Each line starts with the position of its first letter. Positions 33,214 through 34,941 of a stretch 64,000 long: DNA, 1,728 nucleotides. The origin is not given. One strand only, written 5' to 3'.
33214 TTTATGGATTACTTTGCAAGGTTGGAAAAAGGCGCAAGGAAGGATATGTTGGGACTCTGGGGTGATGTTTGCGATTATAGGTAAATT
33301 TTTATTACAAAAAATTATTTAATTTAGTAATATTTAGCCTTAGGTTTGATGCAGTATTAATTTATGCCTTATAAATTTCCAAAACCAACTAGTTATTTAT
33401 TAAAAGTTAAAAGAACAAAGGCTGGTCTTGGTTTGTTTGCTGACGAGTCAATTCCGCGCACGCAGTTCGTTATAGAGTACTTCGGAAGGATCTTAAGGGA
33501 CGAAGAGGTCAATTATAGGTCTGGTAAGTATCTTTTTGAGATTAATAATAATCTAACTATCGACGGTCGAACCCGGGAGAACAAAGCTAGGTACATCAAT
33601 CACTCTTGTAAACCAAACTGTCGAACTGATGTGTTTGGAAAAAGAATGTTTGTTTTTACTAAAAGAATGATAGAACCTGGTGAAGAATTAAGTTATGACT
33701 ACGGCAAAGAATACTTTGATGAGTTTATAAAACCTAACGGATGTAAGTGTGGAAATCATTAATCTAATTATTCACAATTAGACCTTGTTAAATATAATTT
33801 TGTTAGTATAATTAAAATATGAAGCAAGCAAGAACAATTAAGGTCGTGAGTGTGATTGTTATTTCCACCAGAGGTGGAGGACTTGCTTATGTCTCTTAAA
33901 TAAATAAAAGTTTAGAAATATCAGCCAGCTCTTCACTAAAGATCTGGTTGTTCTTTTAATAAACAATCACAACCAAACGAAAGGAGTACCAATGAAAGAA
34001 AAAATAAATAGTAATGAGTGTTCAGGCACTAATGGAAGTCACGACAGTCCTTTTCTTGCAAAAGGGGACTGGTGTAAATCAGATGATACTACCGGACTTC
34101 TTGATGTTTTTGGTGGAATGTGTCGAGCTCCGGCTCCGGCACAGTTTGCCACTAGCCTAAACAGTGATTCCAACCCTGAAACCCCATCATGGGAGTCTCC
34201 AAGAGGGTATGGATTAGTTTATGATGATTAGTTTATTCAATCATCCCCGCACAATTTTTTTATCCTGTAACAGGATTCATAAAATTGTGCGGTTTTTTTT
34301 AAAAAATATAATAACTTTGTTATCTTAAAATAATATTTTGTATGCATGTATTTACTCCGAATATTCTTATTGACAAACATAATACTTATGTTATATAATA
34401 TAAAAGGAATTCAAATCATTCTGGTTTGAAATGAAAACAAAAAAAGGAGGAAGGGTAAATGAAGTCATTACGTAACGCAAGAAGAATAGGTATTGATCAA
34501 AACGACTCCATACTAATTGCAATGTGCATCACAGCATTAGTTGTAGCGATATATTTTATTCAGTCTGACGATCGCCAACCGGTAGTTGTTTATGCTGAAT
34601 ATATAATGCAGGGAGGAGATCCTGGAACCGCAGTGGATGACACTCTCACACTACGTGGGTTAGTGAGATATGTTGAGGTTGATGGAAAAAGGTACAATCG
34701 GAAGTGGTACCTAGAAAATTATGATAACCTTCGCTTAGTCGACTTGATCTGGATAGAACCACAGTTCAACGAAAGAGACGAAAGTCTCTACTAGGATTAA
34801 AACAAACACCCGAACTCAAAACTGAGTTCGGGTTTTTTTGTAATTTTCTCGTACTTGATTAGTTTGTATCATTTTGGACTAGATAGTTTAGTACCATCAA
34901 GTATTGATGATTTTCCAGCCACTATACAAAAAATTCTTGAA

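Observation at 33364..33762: Minimal (132 aa) SET-domain protein with intact catalytic and post-SET motifs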

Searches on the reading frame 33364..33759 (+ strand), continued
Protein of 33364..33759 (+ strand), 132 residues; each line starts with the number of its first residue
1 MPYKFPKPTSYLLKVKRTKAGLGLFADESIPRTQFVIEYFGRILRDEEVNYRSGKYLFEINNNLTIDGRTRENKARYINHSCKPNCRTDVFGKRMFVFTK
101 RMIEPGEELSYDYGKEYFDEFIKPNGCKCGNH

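Call 12: find_related_loci(query=A1, collection=genome_contigs, flank=4000)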
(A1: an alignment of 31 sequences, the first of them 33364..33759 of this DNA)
Query A1 (132 aa) in genome_contigs; peptide patterns used: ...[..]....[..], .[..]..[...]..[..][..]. (x = any residue, [..] = any of these).
600 stretches matched a pattern (row limit reached: there are more); 590 encode a relative of the query (tblastn E <= 1e-3); the best 80 are kept; 80 distinct loci.
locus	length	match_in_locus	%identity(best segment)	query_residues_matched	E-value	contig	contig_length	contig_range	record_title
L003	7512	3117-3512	54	1-132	1e-50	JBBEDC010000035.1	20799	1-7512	MAG: Candidatus Andersenbacteria bacterium isolate LejiaF_48_14 Lejia_F_3713_length_20799_cov_8, whole genome shotgun se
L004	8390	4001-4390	57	1-130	1e-50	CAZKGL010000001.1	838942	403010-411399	MAG TPA_asm: uncultured Gammaproteobacteria bacterium isolate binchicken_co134_9 genome assembly, contig: NODE_7_length_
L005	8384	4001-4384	53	5-132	3e-48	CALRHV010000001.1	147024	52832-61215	MAG: Candidatus Uhrbacteria bacterium isolate TrH-25oct19-208 genome assembly, contig: TrH-25oct19-C66, whole genome sho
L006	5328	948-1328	54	3-129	6e-48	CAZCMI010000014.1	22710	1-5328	MAG TPA_asm: uncultured Gammaproteobacteria bacterium isolate binchicken_co173_920 genome assembly, contig: NODE_7710_le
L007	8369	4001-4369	59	7-129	6e-48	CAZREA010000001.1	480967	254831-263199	MAG TPA_asm: uncultured Gammaproteobacteria bacterium isolate SRP342105_co2_22 genome assembly, contig: NODE_3_length_48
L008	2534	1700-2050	62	13-129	4e-48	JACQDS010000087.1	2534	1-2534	MAG: Candidatus Azambacteria bacterium isolate NC_groundwater_1001_Pr1_S-0.65um_41_7 Montesol18_Sp65_coassembly_scaffold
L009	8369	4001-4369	59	7-129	5e-48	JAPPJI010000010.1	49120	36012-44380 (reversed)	MAG: Candidatus Kaiserbacteria bacterium isolate RHO2_bin_44 NODE_1140_length_49120_cov_14.737899, whole genome shotgun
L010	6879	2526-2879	59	13-130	6e-47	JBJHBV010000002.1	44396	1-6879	MAG: Candidatus Vogelbacteria bacterium isolate SF2967_J5348.metabat2_refined.078 NODE_945_length_44396_cov_1.216404, wh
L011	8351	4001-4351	61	13-129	2e-46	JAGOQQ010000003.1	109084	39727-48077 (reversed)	MAG: Candidatus Paceibacterota bacterium isolate Gw_Bodden_bin_112 Gw_Bodden_220_length_109084_cov_18.265619, whole geno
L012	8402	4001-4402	55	1-132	8e-47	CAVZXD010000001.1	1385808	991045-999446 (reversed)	MAG: Candidatus Peribacteria bacterium isolate MFD01916.bin.1.18 genome assembly, contig: contig_1035, whole genome shot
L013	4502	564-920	61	11-129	1e-46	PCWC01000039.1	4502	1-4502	MAG: Parcubacteria group bacterium CG11_big_fil_rev_8_21_14_0_20_39_22 CG11_8_21_14_0.20_scaffold_14790_c, whole genome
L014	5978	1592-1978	54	6-132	5e-46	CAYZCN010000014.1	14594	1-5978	MAG TPA_asm: uncultured Candidatus Saccharibacteria bacterium isolate binchicken_co46_16 genome assembly, contig: NODE_7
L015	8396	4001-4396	55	1-132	2e-46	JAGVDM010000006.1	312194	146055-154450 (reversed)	MAG: Candidatus Peribacterales bacterium isolate WC_2 c_000000006108, whole genome shotgun sequence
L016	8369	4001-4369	56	7-129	5e-46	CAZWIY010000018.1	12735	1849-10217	MAG TPA_asm: uncultured Candidatus Saccharibacteria bacterium isolate SRP278252_co1_58 genome assembly, contig: NODE_873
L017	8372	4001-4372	56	6-129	2e-45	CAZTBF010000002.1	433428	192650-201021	MAG TPA_asm: uncultured Gammaproteobacteria bacterium isolate SRP334346_co1_18 genome assembly, contig: NODE_16_length_4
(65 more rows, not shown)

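Call 21: predict_structure(alignment_id=A1)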
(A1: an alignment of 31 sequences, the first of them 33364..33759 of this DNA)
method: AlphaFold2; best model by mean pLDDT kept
length: 132 residues; sequences in the alignment: 31
mean_pLDDT: 87.2   pTM: 0.80
mean pLDDT of the five models: 87.2, 85.6, 84.5, 84.4, 82.5
residues with pLDDT >= 90: 65; 70-90: 55; 50-70: 10; < 50: 2
segments of 3 or more residues with pLDDT < 50: none
pLDDT, mean of each block of 10 residues (from residue 1): 75 93 96 96 79 72 85 92 94 93 97 85 81 69
secondary structure, 60 per line:
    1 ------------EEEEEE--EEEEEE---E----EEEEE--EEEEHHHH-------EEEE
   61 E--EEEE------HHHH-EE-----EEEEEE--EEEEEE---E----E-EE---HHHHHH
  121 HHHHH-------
elements in order: E13-18 E21-26 E35-39 E42-45 H46-49 E57-61 E64-67 H74-77 E86-91 E94-99 H115-125

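Call 24: fold_search(model_id=the predicted structure, library=pdb)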
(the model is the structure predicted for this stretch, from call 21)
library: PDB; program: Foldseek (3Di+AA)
matches with E <= 10: 515; with E <= 0.001: 369
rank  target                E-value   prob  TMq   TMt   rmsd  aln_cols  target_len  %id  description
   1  7t7m_B                2.1e-10  1.00  0.86  0.45   2.0       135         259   36  Structure of human GLP SET-domain (EHMT1) in complex with covalent inhibitor (Compound 1) (released 2022-07-06)
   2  7dcf_B                3.4e-10  1.00  0.84  0.44   2.1       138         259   36  Crystal structure of EHMT2 SET domain in complex with compound 10 (released 2021-02-10)
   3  8xpt_C                3.6e-10  1.00  0.85  0.45   2.1       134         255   36  The Crystal Structure of EHMT1 from Biortus. (released 2024-01-24)
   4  5tuz_A                3.8e-10  1.00  0.85  0.45   2.0       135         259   36  Structure of human GLP SET-domain (EHMT1) in complex with inhibitor MS0124 (released 2017-02-22)
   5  6mbo_B                4.0e-10  1.00  0.86  0.45   2.0       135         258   36  GLP Methyltransferase with Inhibitor EML741-P212121 Crystal Form (released 2019-02-27)
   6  2o8j_A                4.5e-10  1.00  0.84  0.45   1.8       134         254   36  Human euchromatic histone methyltransferase 2 (released 2007-01-16)
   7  7t7l_C                4.7e-10  1.00  0.87  0.44   1.8       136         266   36  Structure of human G9a SET-domain (EHMT2) in complex with covalent inhibitor (Compound 1) (released 2022-07-06)
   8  5v9i_A                5.6e-10  1.00  0.86  0.44   1.8       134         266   36  Crystal structure of catalytic domain of G9a with MS0105 (released 2018-03-21)
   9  8z7c_A                5.9e-10  1.00  0.87  0.44   1.8       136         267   36  Structure of G9a in complex with compound 7i (released 2025-01-22)
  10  8z7e_B                6.2e-10  1.00  0.87  0.45   1.7       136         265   36  Structure of G9a in complex with compound 9b (released 2025-01-22)
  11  5v9j_A                6.2e-10  1.00  0.85  0.45   2.0       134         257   35  Crystal structure of catalytic domain of GLP with MS0105 (released 2018-03-21)
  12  7t7m_A                6.6e-10  1.00  0.85  0.45   2.0       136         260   35  Structure of human GLP SET-domain (EHMT1) in complex with covalent inhibitor (Compound 1) (released 2022-07-06)
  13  2o8j_B                7.0e-10  1.00  0.87  0.43   1.8       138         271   36  Human euchromatic histone methyltransferase 2 (released 2007-01-16)
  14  7t7l_B                7.0e-10  1.00  0.85  0.44   1.8       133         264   36  Structure of human G9a SET-domain (EHMT2) in complex with covalent inhibitor (Compound 1) (released 2022-07-06)
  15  8vv8_A                7.0e-10  1.00  0.86  0.43   1.8       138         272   36  Crystal Structure of EHMT2 bound to EZM8266 (released 2024-12-11)
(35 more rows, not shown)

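Call 30: search_protein_representatives(protein=window:33364-33759:+)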
Query: 132 residues. Proteins with E-value up to 0.001 (for the whole library): 10552; up to 1e-10: 1496; up to 1e-30: 25. The best 150 are listed.
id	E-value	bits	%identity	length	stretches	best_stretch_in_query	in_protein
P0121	1.5e-70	251.9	51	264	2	12-129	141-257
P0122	6.0e-39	149.6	53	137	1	6-129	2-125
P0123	3.6e-38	147.1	54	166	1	13-130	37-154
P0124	8.7e-37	142.6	55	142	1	12-130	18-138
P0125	3.2e-36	140.7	52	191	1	1-129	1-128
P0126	3.7e-36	140.6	55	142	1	12-130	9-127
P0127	3.8e-36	140.5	51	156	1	14-130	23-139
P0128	2.2e-35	138.1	41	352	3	16-130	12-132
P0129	9.4e-35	136.0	52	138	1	11-130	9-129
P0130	3.3e-34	134.3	52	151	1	9-130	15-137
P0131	7.1e-34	133.2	50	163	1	9-129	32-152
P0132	1.6e-33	132.0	50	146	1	5-130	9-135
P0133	3.8e-33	130.8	50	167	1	13-129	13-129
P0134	4.3e-33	130.6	53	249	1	14-130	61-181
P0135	5.1e-33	130.4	49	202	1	10-130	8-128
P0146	2.9e-30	121.5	49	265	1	8-130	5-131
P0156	2.6e-29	118.4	47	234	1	8-129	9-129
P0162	1.4e-28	116.0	46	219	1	8-130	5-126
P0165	3.8e-28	114.6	50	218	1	13-129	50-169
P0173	2.3e-27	112.1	48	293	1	14-129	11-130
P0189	1.2e-25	106.6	42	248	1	13-130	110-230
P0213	1.8e-23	99.4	42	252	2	6-130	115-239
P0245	9.8e-21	90.6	46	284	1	7-130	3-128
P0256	4.0e-20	88.7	46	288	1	14-115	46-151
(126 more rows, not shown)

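Call 38: search_protein_families(library=padloc, proteins=[window:33364-33759:+], max_evalue=0.01)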
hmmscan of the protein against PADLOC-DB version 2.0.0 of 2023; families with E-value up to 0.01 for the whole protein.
window:33364-33759:+ (132 aa): 0 families

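Call 39: search_protein_families(library=phrogs, proteins=[window:33364-33759:+], max_evalue=0.01)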
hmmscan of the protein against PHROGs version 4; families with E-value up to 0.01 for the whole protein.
window:33364-33759:+ (132 aa): 1 family
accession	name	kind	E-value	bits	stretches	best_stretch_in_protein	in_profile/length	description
phrog_28741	-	unknown function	0.0058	17.7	0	73-113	49-93/100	-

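Call 46: search_protein_families(library=pfam, proteins=[P0134, P0146, P0156, P0162, P0165, P0173, P0189, P0213, P0245, P0256], max_evalue=0.001)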
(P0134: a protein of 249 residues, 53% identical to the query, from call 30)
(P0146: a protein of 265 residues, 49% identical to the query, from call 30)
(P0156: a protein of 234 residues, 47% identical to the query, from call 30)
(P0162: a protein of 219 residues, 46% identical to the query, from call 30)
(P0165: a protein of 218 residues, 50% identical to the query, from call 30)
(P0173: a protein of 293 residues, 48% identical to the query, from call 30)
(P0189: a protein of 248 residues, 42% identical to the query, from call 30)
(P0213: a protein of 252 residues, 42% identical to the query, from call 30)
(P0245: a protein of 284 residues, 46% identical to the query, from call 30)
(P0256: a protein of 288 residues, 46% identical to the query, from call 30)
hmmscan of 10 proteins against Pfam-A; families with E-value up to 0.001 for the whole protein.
P0134 (249 aa): 2 families
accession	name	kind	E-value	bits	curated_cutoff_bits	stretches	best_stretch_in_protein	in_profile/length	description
PF00856.33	SET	-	1.1e-24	87.3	22.4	1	68-165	1-105/105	SET domain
PF21549.2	PRDM2_PR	-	6.1e-06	26.4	27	1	65-172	9-120/123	PR domain zinc finger protein 2, PR domain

P0146 (265 aa): 3 families
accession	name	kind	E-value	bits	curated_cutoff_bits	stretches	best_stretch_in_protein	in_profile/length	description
PF00856.33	SET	-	1e-25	90.6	22.4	1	18-115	1-105/105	SET domain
PF21549.2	PRDM2_PR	-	9e-07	29.1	27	1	15-122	9-120/123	PR domain zinc finger protein 2, PR domain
PF09856.14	ScfRs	-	0.00063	20.1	24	1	72-154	65-148/157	Short-chain fatty acyl coenzyme A regulator, C-terminal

P0156 (234 aa): 1 family
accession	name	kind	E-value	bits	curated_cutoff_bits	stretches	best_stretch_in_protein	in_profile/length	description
PF00856.33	SET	-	2.6e-21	76.5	22.4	1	21-114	1-105/105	SET domain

P0162 (219 aa): 1 family
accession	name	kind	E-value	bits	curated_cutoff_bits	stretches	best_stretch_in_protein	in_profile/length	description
PF00856.33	SET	-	1.9e-23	83.3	22.4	1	17-110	1-105/105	SET domain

P0165 (218 aa): 2 families
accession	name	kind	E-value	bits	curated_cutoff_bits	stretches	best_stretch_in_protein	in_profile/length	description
PF00856.33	SET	-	4e-25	88.7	22.4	1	58-154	1-105/105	SET domain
PF09856.14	ScfRs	-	0.00061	20.1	24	1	126-188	81-144/157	Short-chain fatty acyl coenzyme A regulator, C-terminal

P0173 (293 aa): 3 families
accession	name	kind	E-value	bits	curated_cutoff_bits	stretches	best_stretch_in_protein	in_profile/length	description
PF00856.33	SET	-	1.1e-24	87.3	22.4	1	18-115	1-105/105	SET domain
PF21549.2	PRDM2_PR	-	4.9e-05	23.5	27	1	15-122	9-120/123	PR domain zinc finger protein 2, PR domain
PF09856.14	ScfRs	-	0.00013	22.3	24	1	60-148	53-143/157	Short-chain fatty acyl coenzyme A regulator, C-terminal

P0189 (248 aa): 1 family
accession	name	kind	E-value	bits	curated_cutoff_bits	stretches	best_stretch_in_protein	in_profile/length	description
PF00856.33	SET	-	5.2e-23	81.9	22.4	1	118-214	1-105/105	SET domain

P0213 (252 aa): 1 family
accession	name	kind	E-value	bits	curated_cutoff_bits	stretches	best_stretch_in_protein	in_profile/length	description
PF00856.33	SET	-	1.9e-31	109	22.4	2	133-225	3-104/105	SET domain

P0245 (284 aa): 5 families
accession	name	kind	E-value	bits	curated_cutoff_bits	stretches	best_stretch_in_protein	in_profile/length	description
PF00856.33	SET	-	5.5e-23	81.8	22.4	1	19-114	2-105/105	SET domain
PF13673.13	Acetyltransf_10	-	4.6e-10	40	23.6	1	186-275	29-121/128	Acetyltransferase (GNAT) domain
PF13508.13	Acetyltransf_7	-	8.7e-07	29.7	27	1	189-262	4-83/84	Acetyltransferase (GNAT) domain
PF00583.31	Acetyltransf_1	-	1.5e-06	28.9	20.7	1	189-261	34-116/116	Acetyltransferase (GNAT) family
PF08445.16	FR47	-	0.00033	21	22.1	1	226-265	42-81/86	FR47-like protein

P0256 (288 aa): 1 family
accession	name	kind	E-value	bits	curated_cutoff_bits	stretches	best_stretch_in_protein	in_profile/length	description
PF00856.33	SET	-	5.8e-23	81.7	22.4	1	53-149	1-104/105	SET domain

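Call 56: fold_search(model_id=the predicted structure, library=viral)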
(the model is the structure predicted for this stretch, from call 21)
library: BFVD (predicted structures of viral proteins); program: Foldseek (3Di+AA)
matches with E <= 10: 197; with E <= 0.001: 35
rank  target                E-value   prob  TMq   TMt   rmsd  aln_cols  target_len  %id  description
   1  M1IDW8                4.2e-07  1.00  0.72  0.81   2.7       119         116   28  (no name in the UniProt tables at hand)
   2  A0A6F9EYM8            1.7e-06  1.00  0.67  0.52   2.8       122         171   25  (no name in the UniProt tables at hand)
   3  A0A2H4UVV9            1.8e-06  1.00  0.73  0.51   2.4       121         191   24  Lysine methyltransferase [Bodo saltans virus]
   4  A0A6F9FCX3            2.4e-06  1.00  0.67  0.09   2.6       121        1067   25  (no name in the UniProt tables at hand)
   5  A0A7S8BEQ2            3.0e-06  1.00  0.71  0.62   3.6       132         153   28  SET domain-containing protein [Medusavirus stheno T3]
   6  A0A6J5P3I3            4.2e-06  1.00  0.65  0.54   5.3       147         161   20  SET domain containing protein [uncultured Caudovirales phage]
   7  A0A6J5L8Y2            4.5e-06  1.00  0.70  0.72   3.4       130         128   24  SET domain containing protein [uncultured Caudovirales phage]
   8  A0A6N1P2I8            5.9e-06  1.00  0.62  0.33   6.1       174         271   18  Putative SET domain-containing protein [Tupanvirus soda lake]
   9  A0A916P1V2            6.2e-06  1.00  0.66  0.26   3.5       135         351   18  SET domain-containing protein [Mythimna separata entomopoxvirus 'L']
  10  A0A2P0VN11            7.7e-06  1.00  0.70  0.45   4.2       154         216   21  SET domain-containing protein [Tetraselmis virus 1]
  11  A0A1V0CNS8            9.1e-06  1.00  0.75  0.58   4.0       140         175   18  (no name in the UniProt tables at hand)
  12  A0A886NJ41            9.6e-06  1.00  0.64  0.44   3.8       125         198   26  (no name in the UniProt tables at hand)
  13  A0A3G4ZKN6            1.1e-05  1.00  0.75  0.38   4.3       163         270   19  SET domain-containing protein [Terrestrivirus sp.]
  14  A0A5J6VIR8            1.3e-05  1.00  0.69  0.53   2.1       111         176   18  SET domain protein [Megaviridae environmental sample]
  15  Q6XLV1                1.3e-05  1.00  0.67  0.41   4.2       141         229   21  FirrV-1-G2 [Feldmannia irregularis virus a]
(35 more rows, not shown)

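Call 57: find_encoding_contigs(protein=P0002, flank=5000, max_places=1)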
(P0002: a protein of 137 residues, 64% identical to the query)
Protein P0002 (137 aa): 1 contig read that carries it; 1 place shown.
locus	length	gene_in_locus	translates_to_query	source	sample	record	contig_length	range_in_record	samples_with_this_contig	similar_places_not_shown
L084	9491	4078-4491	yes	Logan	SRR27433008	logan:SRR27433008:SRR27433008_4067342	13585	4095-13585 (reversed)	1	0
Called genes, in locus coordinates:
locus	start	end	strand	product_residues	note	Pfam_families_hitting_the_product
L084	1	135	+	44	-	?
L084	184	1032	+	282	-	PF13529:Peptidase_C39_2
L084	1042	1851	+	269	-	PF13529:Peptidase_C39_2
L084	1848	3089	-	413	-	PF03023:MurJ, PF01554:MatE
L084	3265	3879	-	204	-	PF02589:LUD_dom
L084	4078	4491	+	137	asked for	PF00856:SET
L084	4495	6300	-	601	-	PF09972:DUF2207, PF20990:DUF2207_C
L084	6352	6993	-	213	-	PF09997:DUF2238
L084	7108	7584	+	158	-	-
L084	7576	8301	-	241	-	PF00929:RNase_T, PF20600:ExoX-like_C (weak)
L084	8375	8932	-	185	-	PF04307:YdjM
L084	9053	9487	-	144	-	PF22381:Staph_reg_Sar_Rot (weak), PF12802:MarR_2, PF01047:MarR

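Call 58: find_encoding_contigs(protein=P0004, flank=5000, max_places=1)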
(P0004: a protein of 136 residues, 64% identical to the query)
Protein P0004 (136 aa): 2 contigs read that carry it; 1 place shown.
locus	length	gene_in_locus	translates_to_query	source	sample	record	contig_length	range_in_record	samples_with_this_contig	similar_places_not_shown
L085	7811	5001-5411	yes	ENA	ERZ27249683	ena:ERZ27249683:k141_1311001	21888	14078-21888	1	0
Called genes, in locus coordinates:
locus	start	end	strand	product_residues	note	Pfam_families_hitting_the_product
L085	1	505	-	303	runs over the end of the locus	PF08239:SH3_3, PF03734:YkuD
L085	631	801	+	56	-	-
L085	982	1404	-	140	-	-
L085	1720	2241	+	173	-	-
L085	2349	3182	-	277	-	PF00565:SNase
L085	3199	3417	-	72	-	-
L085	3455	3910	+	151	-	-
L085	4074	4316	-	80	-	-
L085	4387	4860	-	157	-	-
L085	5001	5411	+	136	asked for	PF00856:SET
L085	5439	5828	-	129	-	PF12666:PrgI (weak)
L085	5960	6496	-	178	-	PF01931:NTPase_I-T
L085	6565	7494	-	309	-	PF00702:Hydrolase (weak)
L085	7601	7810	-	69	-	?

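Call 59: find_encoding_contigs(protein=P0005, flank=5000, max_places=1)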
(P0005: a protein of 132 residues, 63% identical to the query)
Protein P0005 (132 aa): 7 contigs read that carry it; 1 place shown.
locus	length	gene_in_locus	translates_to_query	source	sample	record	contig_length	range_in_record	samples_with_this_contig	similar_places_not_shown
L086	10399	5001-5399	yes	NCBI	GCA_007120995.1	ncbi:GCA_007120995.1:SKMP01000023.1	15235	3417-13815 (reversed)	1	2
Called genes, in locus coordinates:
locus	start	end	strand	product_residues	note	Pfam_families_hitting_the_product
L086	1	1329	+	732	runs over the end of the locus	PF01751:Toprim, PF01131:Topoisom_bac, PF01396:Zn_ribbon_Top1, PF13368:Toprim_C_rpt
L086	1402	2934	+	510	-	PF13328:HD_4, PF01966:HD, PF04607:RelA_SpoT, PF02824:TGS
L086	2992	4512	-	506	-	PF02195:ParB_N, PF17762:HTH_ParB, PF23552:ParB_C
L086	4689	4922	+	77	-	-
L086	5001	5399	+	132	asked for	PF21549:PRDM2_PR (weak), PF00856:SET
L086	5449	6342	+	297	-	PF01745:IPT, PF01715:IPPT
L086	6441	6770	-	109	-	-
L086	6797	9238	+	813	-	PF00004:AAA (faint), PF07724:AAA_2, PF07728:AAA_5 (weak), PF10431:ClpB_D2-small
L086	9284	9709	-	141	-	-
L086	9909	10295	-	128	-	-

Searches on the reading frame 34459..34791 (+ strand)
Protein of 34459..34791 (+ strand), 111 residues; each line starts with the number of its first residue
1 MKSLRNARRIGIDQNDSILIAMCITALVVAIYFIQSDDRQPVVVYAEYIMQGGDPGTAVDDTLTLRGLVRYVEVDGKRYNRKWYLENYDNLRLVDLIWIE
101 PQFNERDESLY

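Call 3: search_protein_families(library=pfam, proteins=[window:34459-34791:+], max_evalue=0.01)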
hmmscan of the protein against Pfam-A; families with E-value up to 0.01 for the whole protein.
window:34459-34791:+ (111 aa): 0 families

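Call 38: search_protein_families(library=padloc, proteins=[window:34459-34791:+], max_evalue=0.01)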
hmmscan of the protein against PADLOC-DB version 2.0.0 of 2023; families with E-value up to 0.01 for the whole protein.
window:34459-34791:+ (111 aa): 0 families

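Call 39: search_protein_families(library=phrogs, proteins=[window:34459-34791:+], max_evalue=0.01)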
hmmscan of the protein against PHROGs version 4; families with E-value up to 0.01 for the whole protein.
window:34459-34791:+ (111 aa): 0 families
